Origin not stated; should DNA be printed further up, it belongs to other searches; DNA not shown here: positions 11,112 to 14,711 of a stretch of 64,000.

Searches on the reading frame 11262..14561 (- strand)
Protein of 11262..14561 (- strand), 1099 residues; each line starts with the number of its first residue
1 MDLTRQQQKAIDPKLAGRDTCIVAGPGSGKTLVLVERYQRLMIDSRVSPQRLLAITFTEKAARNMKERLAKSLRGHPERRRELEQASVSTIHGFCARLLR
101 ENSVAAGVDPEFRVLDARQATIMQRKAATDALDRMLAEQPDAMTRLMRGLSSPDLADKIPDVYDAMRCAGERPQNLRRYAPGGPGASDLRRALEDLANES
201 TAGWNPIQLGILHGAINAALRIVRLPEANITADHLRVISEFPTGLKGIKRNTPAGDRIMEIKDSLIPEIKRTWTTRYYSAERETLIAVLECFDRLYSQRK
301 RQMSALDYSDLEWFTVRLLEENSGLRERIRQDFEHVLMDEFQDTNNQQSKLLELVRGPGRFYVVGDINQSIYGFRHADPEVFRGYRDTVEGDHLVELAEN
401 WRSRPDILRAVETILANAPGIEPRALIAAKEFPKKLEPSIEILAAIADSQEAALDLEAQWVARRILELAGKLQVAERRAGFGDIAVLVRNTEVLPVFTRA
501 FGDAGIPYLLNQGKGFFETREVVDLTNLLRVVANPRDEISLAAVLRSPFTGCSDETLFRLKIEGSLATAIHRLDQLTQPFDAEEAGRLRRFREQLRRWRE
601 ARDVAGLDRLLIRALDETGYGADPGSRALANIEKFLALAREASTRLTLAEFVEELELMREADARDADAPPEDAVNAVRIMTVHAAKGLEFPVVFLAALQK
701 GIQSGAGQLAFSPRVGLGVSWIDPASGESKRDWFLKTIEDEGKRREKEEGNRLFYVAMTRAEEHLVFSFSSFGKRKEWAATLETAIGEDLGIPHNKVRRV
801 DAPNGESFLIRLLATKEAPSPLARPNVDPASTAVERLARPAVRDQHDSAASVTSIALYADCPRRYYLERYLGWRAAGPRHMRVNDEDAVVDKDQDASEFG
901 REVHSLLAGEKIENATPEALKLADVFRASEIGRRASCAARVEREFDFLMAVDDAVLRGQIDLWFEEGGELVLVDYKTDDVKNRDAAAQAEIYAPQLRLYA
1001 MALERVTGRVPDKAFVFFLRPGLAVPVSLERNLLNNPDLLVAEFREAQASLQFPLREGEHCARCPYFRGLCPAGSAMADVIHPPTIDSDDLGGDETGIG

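Call 52: search_protein_families(library=pfam, proteins=[window:11262-14561:-], max_evalue=0.00001)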
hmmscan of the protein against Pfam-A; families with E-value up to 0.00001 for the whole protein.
window:11262-14561:- (1099 aa): 5 families
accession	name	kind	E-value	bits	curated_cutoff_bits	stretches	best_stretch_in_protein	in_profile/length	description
PF00580.27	UvrD-helicase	-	6.3e-59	200.3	23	1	3-384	1-265/271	UvrD/REP helicase N-terminal domain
PF13361.12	UvrD_C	-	1.9e-39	136.5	25.6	1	396-770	2-348/350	UvrD-like helicase C-terminal domain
PF12705.13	PDDEXK_1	-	2.2e-22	80.7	22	1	850-1071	2-246/247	PD-(D/E)XK nuclease superfamily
PF13245.12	AAA_19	-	6.1e-20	72.2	25.1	1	7-375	1-134/134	AAA domain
PF13538.12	UvrD_C_2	-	1.3e-09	38.2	27.4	0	677-697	2-22/52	UvrD-like helicase C-terminal domain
